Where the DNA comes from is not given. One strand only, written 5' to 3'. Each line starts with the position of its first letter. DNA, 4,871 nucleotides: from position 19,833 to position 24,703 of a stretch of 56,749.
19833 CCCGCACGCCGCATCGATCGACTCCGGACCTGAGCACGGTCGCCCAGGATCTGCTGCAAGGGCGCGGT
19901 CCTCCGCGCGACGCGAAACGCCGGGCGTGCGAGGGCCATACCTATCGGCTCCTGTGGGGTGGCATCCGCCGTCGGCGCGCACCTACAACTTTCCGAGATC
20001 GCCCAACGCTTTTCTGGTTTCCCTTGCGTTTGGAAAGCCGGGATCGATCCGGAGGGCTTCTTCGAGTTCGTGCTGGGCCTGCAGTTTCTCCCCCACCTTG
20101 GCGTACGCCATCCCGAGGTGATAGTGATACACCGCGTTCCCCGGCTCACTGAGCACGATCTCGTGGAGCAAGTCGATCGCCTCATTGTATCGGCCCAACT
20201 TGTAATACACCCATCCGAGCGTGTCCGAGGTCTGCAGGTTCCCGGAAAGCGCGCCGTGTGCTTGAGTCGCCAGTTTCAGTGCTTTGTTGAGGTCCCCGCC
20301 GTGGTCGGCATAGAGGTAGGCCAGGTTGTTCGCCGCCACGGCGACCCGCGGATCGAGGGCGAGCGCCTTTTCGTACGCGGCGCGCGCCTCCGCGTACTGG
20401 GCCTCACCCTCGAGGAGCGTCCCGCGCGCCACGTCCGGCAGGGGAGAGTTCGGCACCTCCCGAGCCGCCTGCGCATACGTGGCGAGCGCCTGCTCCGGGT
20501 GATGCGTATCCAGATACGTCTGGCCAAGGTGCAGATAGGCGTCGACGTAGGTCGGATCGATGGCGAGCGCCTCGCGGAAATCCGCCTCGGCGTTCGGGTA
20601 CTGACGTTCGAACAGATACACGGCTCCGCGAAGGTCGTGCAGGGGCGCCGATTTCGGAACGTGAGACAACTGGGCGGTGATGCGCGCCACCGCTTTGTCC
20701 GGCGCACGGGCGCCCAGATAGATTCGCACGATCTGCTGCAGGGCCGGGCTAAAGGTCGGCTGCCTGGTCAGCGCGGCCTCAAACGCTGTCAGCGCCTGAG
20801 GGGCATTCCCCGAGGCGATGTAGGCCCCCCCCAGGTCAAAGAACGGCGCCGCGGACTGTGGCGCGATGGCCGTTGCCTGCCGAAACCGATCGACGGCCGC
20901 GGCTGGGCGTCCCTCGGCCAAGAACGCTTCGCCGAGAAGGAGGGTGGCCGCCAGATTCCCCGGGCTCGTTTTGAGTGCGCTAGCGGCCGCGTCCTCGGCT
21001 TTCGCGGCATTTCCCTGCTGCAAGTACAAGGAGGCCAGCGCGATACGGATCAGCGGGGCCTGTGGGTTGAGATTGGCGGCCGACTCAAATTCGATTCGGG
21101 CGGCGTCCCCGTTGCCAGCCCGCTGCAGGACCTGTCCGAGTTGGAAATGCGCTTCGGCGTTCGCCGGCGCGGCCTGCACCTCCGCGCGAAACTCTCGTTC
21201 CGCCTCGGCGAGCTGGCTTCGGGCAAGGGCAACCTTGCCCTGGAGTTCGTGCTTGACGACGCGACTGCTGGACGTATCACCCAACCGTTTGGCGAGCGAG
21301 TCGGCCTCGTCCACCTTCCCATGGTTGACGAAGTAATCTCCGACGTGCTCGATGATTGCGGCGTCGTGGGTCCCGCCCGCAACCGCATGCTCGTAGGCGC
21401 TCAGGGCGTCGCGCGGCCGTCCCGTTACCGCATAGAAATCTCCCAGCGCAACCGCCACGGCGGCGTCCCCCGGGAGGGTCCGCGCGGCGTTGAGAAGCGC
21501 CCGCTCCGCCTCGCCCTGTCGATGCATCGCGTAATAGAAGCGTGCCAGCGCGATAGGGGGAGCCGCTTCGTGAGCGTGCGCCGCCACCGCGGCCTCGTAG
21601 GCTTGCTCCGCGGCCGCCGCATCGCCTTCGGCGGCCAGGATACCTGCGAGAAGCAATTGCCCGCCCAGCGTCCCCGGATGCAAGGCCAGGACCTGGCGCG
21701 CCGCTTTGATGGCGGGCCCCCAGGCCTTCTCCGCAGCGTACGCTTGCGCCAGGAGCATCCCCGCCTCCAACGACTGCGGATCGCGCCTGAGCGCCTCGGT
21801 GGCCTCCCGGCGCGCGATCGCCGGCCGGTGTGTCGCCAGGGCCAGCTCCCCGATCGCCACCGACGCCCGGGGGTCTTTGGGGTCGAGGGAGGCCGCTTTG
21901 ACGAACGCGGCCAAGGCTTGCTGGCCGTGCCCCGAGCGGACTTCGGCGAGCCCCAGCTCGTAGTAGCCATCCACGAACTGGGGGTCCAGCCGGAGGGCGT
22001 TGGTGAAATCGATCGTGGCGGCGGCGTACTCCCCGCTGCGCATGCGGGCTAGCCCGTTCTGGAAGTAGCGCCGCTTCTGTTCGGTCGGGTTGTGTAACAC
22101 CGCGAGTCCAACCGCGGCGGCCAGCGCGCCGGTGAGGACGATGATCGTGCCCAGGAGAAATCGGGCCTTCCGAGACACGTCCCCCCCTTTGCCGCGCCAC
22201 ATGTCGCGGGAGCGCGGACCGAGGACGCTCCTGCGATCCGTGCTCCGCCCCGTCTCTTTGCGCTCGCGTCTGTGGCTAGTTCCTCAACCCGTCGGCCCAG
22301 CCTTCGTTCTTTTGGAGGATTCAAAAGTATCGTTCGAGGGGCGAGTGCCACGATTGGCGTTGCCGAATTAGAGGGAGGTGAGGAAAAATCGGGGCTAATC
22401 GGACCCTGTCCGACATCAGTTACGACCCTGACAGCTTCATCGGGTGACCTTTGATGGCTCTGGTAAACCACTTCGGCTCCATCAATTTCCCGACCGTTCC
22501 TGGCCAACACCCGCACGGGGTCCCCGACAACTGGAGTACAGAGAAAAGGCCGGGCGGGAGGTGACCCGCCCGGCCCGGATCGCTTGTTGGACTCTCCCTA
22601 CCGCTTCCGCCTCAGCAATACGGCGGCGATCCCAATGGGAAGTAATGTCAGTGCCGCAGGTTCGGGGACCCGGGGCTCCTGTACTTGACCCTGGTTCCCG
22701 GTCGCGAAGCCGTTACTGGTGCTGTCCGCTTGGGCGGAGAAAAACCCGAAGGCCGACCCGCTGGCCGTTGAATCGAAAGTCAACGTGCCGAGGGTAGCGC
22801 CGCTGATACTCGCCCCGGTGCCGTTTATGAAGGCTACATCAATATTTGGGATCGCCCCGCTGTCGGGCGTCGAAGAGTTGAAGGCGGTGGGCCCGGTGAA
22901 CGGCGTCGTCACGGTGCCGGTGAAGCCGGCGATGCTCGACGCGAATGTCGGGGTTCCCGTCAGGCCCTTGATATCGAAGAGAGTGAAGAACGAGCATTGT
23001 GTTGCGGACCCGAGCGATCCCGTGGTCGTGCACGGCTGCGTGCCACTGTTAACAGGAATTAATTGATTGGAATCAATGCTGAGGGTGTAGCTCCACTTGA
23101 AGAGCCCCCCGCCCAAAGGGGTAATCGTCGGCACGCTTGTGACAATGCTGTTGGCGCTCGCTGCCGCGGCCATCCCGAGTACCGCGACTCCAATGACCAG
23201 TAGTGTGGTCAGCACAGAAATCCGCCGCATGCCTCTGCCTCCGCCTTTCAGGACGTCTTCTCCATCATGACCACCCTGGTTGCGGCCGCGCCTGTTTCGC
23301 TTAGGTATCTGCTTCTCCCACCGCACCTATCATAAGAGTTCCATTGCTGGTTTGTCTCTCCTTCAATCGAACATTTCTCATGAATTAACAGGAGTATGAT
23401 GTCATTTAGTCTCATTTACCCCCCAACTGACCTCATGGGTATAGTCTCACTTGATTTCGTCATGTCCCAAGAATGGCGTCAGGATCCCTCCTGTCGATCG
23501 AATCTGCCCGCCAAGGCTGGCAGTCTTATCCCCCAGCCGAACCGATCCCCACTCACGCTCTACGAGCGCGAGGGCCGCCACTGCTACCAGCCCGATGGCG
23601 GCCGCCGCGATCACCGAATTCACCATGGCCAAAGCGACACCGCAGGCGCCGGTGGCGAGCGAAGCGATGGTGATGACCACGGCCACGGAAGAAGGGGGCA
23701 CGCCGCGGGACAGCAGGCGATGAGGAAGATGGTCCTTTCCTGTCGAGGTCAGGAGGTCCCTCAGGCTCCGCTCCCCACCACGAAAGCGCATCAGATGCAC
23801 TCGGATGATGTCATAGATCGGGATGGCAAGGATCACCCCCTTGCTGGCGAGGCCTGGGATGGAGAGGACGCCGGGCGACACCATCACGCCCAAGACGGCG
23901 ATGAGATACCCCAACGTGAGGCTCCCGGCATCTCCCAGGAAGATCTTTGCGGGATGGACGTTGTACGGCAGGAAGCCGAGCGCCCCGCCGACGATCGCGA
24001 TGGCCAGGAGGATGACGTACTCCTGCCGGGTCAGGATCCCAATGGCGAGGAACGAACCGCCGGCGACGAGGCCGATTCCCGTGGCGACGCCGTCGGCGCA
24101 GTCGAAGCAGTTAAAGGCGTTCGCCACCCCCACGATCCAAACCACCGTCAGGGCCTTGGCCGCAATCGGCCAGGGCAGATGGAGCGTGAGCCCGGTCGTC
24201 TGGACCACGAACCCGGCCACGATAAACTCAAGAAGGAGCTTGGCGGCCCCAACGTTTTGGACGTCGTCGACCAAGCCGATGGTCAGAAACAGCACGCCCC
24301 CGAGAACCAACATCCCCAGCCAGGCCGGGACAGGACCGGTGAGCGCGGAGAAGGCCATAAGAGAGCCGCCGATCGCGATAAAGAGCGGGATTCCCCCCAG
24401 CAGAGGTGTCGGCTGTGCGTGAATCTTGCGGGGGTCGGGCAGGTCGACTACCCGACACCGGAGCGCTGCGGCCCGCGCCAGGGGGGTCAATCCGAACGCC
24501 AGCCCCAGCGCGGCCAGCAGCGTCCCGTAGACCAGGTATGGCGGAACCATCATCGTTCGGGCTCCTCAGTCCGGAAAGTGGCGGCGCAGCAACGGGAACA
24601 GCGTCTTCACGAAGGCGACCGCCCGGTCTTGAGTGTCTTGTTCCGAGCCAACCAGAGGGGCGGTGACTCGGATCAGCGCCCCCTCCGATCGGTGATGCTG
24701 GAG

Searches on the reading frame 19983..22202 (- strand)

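Call 44: search_protein_families(library=pfam, proteins=[window:19983-22202:-], max_evalue=0.00001)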
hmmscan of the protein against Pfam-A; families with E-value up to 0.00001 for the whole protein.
window:19983-22202:- (739 aa): 18 families
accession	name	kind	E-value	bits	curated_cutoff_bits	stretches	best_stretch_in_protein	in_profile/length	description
PF07719.23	TPR_2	-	2.3e-55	180.6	27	0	691-722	2-33/34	Tetratricopeptide repeat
PF14559.12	TPR_19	-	1.3e-52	176.4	25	4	532-587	4-59/68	Tetratricopeptide repeat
PF13432.12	TPR_16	-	1.3e-40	137.8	32.7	1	388-451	2-65/65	Tetratricopeptide repeat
PF13428.12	TPR_14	-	2.9e-39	129.9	23.5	0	386-425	4-43/44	Tetratricopeptide repeat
PF00515.34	TPR_1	-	8.2e-37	124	27.8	0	525-552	7-34/34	Tetratricopeptide repeat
PF13181.12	TPR_8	-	7.4e-36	119.7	25.7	0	692-721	3-32/34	Tetratricopeptide repeat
PF13431.12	TPR_17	-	2.9e-35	118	24.4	0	542-573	2-33/34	Tetratricopeptide repeat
PF13414.12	TPR_11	-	9.4e-32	108.9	26.8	1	534-564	9-39/42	TPR repeat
PF13424.12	TPR_12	-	5.9e-23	81.3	30.1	0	638-679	26-68/77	Tetratricopeptide repeat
PF23914.1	TPR_CcmH_CycH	-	3.4e-19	69.7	42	2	326-450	27-154/158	Cytochrome c-type biogenesis protein H TPR domain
PF13371.12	TPR_9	-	7.3e-17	61.6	35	0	69-115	21-67/73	Tetratricopeptide repeat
PF12895.13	ANAPC3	-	1.2e-14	54.8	27.2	0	637-715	4-81/82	Anaphase-promoting complex, cyclosome, subunit 3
PF13174.12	TPR_6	-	2.2e-13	50.3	26.3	0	662-687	6-31/33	Tetratricopeptide repeat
PF13176.12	TPR_7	-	1.1e-10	41.2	27.9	0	662-681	5-24/36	Tetratricopeptide repeat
PF09976.15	TPR_21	-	3.4e-10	40.4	25.5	0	166-280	60-179/193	Tetratricopeptide repeat-like domain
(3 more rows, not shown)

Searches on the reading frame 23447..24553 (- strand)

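Call 44: search_protein_families(library=pfam, proteins=[window:23447-24553:-], max_evalue=0.00001)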
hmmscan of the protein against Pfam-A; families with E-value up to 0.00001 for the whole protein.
window:23447-24553:- (368 aa): 1 family
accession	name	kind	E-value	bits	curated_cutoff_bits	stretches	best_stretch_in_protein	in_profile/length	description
PF00953.26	Glycos_transf_4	-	9.2e-29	100.9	27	1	81-225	3-159/160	Glycosyl transferase family 4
